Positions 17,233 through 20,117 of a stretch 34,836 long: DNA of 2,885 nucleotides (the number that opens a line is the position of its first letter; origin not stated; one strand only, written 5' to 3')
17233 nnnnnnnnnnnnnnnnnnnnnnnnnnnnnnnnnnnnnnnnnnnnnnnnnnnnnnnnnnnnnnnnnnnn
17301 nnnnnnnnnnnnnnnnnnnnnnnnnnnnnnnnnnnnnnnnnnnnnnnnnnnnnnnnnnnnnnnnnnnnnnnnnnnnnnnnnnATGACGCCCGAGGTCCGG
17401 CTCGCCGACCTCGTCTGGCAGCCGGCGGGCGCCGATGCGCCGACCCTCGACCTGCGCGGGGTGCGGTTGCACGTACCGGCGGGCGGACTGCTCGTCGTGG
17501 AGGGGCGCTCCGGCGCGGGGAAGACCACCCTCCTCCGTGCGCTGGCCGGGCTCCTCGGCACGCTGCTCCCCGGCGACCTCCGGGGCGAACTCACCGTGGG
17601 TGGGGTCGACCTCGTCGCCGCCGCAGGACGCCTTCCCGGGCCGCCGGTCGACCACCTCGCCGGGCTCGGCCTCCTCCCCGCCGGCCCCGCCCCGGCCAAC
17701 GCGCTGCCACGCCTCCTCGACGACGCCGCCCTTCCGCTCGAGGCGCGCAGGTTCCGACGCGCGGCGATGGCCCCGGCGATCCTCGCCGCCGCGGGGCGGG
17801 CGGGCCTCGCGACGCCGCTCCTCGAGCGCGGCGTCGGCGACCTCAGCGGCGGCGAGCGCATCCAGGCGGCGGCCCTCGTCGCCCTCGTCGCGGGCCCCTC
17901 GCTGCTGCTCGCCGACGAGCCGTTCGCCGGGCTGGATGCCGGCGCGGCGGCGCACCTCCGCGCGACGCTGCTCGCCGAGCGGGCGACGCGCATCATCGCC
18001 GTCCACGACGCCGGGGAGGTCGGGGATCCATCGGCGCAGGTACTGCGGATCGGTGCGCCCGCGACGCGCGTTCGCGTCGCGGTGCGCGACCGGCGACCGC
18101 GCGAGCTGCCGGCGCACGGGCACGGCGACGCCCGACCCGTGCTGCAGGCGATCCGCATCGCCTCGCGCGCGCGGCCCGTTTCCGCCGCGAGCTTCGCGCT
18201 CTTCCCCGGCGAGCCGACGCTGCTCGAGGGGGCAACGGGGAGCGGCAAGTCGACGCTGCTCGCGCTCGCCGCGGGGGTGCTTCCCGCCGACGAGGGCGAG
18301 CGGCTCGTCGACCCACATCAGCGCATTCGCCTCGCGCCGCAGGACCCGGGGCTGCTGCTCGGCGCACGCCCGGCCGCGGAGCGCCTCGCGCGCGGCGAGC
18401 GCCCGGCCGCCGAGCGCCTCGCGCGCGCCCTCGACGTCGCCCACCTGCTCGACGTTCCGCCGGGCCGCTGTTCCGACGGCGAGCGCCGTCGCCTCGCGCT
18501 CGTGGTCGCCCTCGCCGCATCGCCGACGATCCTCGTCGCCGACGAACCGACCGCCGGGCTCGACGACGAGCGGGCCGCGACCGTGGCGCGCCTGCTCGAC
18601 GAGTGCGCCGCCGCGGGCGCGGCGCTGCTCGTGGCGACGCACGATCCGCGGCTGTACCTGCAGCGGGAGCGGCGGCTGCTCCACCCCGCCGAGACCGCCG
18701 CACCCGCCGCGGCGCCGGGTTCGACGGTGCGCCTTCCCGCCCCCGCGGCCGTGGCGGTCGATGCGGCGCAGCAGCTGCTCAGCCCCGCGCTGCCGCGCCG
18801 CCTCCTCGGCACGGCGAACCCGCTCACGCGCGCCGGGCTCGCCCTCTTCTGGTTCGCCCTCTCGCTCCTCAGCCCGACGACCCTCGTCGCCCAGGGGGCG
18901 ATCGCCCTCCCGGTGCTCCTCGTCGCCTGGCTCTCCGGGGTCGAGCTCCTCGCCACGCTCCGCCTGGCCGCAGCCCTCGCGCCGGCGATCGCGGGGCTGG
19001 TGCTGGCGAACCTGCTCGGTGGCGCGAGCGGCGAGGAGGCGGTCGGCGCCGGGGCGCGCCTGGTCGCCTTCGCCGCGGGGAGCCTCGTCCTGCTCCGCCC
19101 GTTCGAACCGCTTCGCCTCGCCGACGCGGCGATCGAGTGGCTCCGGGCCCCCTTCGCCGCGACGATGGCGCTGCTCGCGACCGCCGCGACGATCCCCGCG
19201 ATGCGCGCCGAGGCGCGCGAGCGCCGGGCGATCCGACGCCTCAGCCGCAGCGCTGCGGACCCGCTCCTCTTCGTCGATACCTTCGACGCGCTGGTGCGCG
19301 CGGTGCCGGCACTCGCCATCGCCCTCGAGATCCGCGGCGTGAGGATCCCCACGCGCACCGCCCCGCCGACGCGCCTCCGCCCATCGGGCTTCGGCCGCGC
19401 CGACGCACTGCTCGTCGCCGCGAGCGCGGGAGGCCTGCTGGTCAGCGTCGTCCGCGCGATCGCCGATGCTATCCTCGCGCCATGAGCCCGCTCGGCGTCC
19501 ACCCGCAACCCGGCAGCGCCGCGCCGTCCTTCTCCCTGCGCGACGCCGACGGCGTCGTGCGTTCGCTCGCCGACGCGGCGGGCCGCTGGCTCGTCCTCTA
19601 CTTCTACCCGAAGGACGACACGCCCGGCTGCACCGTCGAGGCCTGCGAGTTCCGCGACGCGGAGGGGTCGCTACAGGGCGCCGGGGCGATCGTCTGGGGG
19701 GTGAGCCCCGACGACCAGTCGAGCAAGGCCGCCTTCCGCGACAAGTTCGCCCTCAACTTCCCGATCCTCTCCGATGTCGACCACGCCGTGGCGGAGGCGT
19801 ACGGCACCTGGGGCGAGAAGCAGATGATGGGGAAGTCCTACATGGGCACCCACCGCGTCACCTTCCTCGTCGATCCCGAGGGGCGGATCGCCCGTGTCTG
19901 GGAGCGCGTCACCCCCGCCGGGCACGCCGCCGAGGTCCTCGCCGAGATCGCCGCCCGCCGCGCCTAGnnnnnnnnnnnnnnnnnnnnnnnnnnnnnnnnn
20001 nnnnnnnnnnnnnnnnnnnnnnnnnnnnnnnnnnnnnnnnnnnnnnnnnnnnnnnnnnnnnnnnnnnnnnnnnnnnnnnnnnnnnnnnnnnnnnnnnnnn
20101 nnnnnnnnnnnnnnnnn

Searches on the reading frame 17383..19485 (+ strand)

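Call 17: search_protein_families(library=pfam, proteins=[window:17383-19485:+], max_evalue=0.001)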
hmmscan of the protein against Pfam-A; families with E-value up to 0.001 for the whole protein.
window:17383-19485:+ (700 aa): 11 families
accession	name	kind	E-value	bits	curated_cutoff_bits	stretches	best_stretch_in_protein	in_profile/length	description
PF00005.33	ABC_tran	-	1.2e-30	107.3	25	2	268-391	3-137/137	ABC transporter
PF13304.12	AAA_21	-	2.2e-15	58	27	1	355-424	230-302/304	AAA domain, putative AbiEii toxin, Type IV TA system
PF13555.12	AAA_29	-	6.8e-08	32.6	27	0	278-301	24-48/61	P-loop containing region of AAA domain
PF13476.12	AAA_23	-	5.4e-06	27.6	27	0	34-63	19-48/201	AAA domain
PF13604.12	AAA_30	-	1.2e-05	25.6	27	0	36-57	20-41/191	AAA domain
PF13401.12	AAA_22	-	1.4e-05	25.9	27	0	35-58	6-29/130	AAA domain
PF13481.12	AAA_25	-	2.5e-05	24.4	27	0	27-55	26-54/195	AAA domain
PF20703.3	nSTAND1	-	3.3e-05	24.1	27.1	0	279-333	36-83/379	Novel STAND NTPase 1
PF25199.1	nSTAND_NTPase5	-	4.2e-05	23.9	34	0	36-55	43-62/145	Novel STAND NTPase 5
PF00437.27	T2SSE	-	0.0005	19.3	24.9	0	280-303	146-169/370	Type II/IV secretion system protein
PF05729.18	NACHT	-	0.00053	20.3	26.7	0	37-57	3-23/167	NACHT domain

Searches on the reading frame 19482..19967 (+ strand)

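Call 17: search_protein_families(library=pfam, proteins=[window:19482-19967:+], max_evalue=0.001)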
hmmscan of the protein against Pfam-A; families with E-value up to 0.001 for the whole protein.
window:19482-19967:+ (161 aa): 2 families
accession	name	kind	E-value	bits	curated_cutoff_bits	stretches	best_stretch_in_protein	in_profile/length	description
PF00578.27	AhpC-TSA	-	4.4e-36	124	26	1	11-138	2-123/124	AhpC/TSA family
PF08534.16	Redoxin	-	2e-17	63.8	26.6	1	9-139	1-131/148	Redoxin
